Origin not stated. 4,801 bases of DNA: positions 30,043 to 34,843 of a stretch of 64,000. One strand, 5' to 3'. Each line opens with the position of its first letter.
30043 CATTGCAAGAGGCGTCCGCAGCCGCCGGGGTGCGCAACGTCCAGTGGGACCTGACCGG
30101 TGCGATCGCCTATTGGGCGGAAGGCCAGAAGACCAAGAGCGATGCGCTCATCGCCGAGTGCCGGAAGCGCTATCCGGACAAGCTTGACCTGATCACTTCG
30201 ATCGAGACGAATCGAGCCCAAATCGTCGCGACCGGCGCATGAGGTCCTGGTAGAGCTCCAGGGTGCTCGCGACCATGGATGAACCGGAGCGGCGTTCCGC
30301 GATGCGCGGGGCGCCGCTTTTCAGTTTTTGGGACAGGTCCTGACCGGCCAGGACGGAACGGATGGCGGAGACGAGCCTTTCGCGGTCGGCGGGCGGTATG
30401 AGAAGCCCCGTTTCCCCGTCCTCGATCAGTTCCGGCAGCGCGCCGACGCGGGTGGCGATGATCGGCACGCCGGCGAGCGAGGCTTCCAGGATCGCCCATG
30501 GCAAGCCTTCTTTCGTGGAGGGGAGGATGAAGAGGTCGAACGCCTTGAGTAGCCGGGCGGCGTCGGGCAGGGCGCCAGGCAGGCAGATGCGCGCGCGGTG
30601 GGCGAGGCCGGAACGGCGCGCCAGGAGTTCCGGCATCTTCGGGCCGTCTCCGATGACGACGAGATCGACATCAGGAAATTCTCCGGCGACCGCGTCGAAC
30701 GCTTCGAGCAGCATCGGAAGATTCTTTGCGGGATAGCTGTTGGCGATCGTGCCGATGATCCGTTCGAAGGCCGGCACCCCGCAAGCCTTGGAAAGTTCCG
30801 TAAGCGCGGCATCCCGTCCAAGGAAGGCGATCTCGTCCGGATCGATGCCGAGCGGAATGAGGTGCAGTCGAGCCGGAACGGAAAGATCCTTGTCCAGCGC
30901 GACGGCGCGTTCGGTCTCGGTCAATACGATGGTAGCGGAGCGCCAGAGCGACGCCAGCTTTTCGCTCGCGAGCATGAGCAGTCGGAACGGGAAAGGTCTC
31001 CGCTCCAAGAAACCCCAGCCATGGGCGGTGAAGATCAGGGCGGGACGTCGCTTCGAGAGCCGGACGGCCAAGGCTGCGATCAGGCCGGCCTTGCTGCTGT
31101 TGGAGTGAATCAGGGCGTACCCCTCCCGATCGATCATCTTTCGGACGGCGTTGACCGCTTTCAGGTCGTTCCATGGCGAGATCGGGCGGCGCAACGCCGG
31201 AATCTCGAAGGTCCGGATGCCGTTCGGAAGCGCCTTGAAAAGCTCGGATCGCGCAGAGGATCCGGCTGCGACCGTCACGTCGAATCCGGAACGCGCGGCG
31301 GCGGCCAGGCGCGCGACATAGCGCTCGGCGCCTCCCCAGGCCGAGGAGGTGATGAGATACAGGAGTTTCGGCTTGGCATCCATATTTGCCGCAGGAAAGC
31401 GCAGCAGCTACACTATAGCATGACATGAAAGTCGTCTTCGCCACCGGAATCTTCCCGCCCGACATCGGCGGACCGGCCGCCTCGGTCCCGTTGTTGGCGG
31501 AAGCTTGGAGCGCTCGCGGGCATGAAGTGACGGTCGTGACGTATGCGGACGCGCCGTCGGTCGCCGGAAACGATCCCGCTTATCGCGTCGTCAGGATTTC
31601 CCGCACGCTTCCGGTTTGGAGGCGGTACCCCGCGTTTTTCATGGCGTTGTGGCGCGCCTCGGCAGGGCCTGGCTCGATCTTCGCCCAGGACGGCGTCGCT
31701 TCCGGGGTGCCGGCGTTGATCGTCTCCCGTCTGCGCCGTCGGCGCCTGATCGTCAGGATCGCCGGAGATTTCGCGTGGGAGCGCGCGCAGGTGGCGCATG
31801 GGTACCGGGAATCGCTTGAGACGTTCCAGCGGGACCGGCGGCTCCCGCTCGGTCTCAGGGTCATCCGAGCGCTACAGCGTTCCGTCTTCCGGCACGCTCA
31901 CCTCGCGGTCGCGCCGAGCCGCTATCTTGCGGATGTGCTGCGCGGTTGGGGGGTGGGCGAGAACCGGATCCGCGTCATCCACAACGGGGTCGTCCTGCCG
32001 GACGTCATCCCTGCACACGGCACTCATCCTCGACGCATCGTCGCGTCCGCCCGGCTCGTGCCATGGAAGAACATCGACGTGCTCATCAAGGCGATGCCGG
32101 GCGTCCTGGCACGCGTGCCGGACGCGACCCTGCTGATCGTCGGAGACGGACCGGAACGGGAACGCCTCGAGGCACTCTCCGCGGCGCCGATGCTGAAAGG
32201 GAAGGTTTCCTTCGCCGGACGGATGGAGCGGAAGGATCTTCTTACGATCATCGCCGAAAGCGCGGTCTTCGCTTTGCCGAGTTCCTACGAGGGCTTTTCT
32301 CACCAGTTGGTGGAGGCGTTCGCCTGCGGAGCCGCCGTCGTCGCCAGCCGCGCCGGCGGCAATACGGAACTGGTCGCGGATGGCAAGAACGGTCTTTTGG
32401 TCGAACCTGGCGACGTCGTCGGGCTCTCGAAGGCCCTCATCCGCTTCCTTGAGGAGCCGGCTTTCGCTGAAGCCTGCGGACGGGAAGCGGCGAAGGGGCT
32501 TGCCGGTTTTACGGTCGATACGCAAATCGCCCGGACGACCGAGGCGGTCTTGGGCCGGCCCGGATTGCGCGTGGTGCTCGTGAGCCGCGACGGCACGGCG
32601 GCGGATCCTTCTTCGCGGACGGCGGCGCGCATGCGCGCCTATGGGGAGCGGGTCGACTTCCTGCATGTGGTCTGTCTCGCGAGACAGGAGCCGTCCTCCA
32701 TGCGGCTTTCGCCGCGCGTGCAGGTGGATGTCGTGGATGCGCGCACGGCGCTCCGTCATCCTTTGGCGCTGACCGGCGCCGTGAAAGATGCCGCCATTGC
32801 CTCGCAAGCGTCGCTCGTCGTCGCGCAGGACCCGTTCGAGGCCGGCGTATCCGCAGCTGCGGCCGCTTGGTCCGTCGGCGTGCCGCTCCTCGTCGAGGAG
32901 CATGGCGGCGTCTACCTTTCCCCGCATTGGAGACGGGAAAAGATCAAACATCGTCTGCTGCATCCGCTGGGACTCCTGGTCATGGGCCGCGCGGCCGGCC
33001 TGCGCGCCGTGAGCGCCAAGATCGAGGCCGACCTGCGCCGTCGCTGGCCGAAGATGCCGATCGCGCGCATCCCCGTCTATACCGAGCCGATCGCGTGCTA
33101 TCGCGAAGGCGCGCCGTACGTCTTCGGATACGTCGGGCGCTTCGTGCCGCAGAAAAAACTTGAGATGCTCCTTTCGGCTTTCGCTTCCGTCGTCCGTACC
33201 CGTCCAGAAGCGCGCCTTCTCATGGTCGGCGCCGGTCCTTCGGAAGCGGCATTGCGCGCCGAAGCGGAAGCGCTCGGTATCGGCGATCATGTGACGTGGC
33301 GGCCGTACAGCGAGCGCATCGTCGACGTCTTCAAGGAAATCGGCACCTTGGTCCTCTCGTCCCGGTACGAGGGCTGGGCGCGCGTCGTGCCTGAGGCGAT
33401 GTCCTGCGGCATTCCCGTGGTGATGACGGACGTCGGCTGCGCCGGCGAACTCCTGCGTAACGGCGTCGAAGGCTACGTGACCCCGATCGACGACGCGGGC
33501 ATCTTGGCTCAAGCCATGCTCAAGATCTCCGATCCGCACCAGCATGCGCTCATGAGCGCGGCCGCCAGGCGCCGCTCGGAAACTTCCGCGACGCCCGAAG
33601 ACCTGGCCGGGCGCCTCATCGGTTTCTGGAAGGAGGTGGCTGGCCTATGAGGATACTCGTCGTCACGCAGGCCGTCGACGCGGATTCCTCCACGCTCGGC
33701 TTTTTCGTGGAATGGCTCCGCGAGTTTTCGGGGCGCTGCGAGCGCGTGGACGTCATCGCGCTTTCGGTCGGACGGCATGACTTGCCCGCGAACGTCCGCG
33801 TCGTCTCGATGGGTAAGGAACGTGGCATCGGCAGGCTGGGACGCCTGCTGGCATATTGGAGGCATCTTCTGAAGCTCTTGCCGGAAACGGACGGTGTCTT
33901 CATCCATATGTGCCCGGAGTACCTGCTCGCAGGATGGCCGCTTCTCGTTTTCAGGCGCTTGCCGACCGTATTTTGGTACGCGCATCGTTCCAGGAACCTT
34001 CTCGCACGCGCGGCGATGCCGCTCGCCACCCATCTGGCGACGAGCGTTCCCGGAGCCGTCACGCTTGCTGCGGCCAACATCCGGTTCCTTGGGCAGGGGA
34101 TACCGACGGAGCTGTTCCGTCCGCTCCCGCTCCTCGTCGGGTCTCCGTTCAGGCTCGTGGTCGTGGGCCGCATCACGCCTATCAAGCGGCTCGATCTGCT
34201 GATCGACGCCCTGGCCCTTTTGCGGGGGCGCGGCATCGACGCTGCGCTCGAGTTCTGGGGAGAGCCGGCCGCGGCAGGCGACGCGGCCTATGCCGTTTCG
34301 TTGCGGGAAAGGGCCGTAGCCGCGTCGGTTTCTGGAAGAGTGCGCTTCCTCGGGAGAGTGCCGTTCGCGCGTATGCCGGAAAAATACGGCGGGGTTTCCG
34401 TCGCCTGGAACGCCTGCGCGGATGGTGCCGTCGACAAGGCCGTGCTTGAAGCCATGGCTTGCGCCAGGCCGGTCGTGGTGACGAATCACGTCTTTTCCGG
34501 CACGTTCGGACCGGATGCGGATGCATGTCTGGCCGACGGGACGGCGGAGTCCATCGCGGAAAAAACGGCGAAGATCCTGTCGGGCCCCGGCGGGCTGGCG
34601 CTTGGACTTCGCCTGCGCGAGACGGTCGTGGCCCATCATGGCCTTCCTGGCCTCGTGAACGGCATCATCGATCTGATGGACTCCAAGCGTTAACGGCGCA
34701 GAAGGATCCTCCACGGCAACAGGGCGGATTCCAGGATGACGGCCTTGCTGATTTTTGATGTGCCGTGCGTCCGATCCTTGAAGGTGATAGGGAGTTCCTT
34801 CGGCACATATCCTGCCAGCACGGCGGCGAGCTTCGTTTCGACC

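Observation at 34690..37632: ArnC/ArnT/ArnD-like triad: GT2 polyprenyl-P-sugar synthase + GT-C transferase + NodB deacetylase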

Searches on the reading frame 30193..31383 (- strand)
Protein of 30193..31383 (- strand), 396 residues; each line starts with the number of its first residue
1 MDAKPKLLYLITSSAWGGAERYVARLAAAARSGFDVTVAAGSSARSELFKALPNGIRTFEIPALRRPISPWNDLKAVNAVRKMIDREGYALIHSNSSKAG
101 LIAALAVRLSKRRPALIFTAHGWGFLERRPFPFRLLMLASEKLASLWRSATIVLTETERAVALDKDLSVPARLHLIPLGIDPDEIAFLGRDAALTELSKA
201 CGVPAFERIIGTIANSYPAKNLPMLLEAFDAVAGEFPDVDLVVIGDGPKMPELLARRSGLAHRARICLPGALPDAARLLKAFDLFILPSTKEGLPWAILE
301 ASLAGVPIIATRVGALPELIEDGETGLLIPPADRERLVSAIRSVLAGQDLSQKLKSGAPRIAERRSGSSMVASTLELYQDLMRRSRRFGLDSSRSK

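Call 9: search_protein_families(library=pfam, proteins=[window:30193-31383:-], max_evalue=0.01)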
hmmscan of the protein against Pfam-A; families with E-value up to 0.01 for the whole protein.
window:30193-31383:- (396 aa): 6 families
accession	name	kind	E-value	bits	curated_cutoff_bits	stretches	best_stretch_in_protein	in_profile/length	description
PF13692.12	Glyco_trans_1_4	-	4.5e-32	111.7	27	1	208-345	2-140/142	Glycosyl transferases group 1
PF00534.26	Glycos_transf_1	-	2.2e-29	102.6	26.4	1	207-358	15-169/172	Glycosyl transferases group 1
PF13439.12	Glyco_transf_4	-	8.5e-24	84.9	28.5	1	16-183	1-169/170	Glycosyltransferase Family 4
PF13579.12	Glyco_trans_4_4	-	2e-20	74.2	29.7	1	17-179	1-158/158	Glycosyl transferase 4-like domain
PF13477.12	Glyco_trans_4_2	-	8.1e-09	36.2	23.4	1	20-145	10-129/139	Glycosyl transferase 4-like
PF20706.3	GT4-conflict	-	0.0016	17.9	26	1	275-323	275-323/385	Family 4 Glycosyltransferase in conflict systems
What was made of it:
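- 30193..31383 (-): GT4 glycosyltransferase. PF13692 E 4.5e-32 (call 9).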

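Call 11: search_protein_families(library=ncbifam, proteins=[window:30193-31383:-], max_evalue=0.001)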
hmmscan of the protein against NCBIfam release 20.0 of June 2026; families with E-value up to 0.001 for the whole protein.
window:30193-31383:- (396 aa): 35 families (the best 25 are shown)
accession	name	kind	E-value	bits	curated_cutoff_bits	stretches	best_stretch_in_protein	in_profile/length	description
TIGR03088.1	stp2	hypoth_equivalog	4.3e-33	114.9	409.05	1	163-381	151-373/374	TIGR03088 family PEP-CTERM/XrtA system glycosyltransferase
TIGR03999.1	thiol_BshA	equivalog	1.6e-25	89.8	273.7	1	195-382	187-374/375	N-acetyl-alpha-D-glucosaminyl L-malate synthase BshA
NF041876.1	EPS_EpsE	equivalog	4.4e-24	85.4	400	1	76-373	101-387/389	exopolysaccharide biosynthesis GT4 family glycosyltransferase EpsE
NF047684.1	TeichurnBiosyTuaC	equivalog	2.4e-19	69.6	550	1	172-356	186-363/391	teichuronic acid biosynthesis protein TuaC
TIGR04063.1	stp3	hypoth_equivalog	4.1e-18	65.4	442.05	1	170-382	179-396/397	TIGR04063 family PEP-CTERM/XrtA system glycosyltransferase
TIGR03449.1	mycothiol_MshA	equivalog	1.9e-17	63.3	462.5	1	153-382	170-404/406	D-inositol-3-phosphate glycosyltransferase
TIGR04047.1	MSMEG_0565_glyc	hypoth_equivalog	1.8e-13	50.3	259.85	1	30-379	26-372/373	MSMEG_0565 family glycosyltransferase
NF011726.0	PRK15179.1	equivalog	2.6e-13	49.2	733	1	210-379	520-692/694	Vi polysaccharide biosynthesis protein TviE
NF053787.1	GlcN_PG_synth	equivalog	3e-13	49.4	480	1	165-382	159-360/361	N-acetylglucosaminyl phosphatidylglycerol synthase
TIGR02149.1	glgA_Coryne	subfamily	4.9e-13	49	302.4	1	171-381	169-390/391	glycogen synthase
NF038229.1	Glyco4_Geo_Pelo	equivalog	8.8e-12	44.7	400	1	149-382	110-337/338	GPMC system family 4 glycosyltransferase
NF038295.1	EPS_HpsP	equivalog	4.1e-11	42.5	550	1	146-381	152-387/388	hormogonium polysaccharide biosynthesis glycosyltransferase HpsP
NF047880.1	glyco_SdgA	exception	5.2e-11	41.8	800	1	212-360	320-469/488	serine-aspartate repeat adhesin O-glycosyltransferase SdgA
NF047881.1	glyco_SdgB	exception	2.4e-10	39.7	800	1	212-371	326-486/496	serine-aspartate repeat adhesin O-glycosyltransferase SdgB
NF012034.0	PRK15490.1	equivalog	6e-10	38.1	813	1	235-342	426-533/578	Vi polysaccharide biosynthesis glycosyltransferase TviE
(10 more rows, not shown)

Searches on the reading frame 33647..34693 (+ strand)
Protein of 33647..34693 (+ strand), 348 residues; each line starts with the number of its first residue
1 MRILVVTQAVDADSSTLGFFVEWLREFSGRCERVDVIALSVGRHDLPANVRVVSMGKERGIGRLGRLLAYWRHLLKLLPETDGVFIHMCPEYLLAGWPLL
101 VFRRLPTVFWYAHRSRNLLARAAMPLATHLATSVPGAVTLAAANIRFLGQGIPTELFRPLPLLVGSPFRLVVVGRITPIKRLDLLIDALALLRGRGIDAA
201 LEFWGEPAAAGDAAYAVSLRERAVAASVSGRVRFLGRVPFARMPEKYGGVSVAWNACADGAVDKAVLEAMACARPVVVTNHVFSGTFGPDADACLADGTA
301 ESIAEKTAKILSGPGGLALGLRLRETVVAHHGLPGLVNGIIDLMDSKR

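Call 9: search_protein_families(library=pfam, proteins=[window:33647-34693:+], max_evalue=0.01)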
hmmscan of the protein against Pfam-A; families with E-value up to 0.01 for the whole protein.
window:33647-34693:+ (348 aa): 3 families
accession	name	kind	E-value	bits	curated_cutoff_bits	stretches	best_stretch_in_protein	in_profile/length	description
PF13692.12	Glyco_trans_1_4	-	2e-15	57.7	27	1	169-312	3-141/142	Glycosyl transferases group 1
PF00534.26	Glycos_transf_1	-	6.4e-12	45.8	26.4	1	167-314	15-159/172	Glycosyl transferases group 1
PF13524.12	Glyco_trans_1_2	-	8.8e-05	22.9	25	1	221-331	27-133/144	Glycosyl transferase-like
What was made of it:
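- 33647..34693 (+): GT4 glycosyltransferase, convergent with the GT2 and overlapping it by 4 bp. PF13692 E 2e-15 (call 9).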

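Call 11: search_protein_families(library=ncbifam, proteins=[window:33647-34693:+], max_evalue=0.001)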
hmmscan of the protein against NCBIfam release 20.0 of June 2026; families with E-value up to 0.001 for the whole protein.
window:33647-34693:+ (348 aa): 7 families
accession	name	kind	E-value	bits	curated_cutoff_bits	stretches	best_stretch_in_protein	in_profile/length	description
NF041876.1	EPS_EpsE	equivalog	2.4e-16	60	400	1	161-280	208-326/389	exopolysaccharide biosynthesis GT4 family glycosyltransferase EpsE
NF038255.1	exopoly_VpsD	equivalog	9.2e-08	31.3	300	1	168-280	204-313/381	VpsD family glycosyltransferase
NF038229.1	Glyco4_Geo_Pelo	equivalog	1.6e-07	30.7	400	1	168-279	162-267/338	GPMC system family 4 glycosyltransferase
TIGR04047.1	MSMEG_0565_glyc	hypoth_equivalog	3.4e-06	26.4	259.85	1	170-316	196-344/373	MSMEG_0565 family glycosyltransferase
TIGR03087.1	stp1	hypoth_equivalog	1.6e-05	24.2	316.65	1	250-339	300-389/397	TIGR03087 family PEP-CTERM/XrtA system glycosyltransferase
TIGR03088.1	stp2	hypoth_equivalog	2.7e-05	23.4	409.05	1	126-280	143-303/374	TIGR03088 family PEP-CTERM/XrtA system glycosyltransferase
NF046085.1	XrtY_assoc_Gly1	equivalog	0.00033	19.6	400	1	166-282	208-317/387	XrtY-associated glycosyltransferase XYAG1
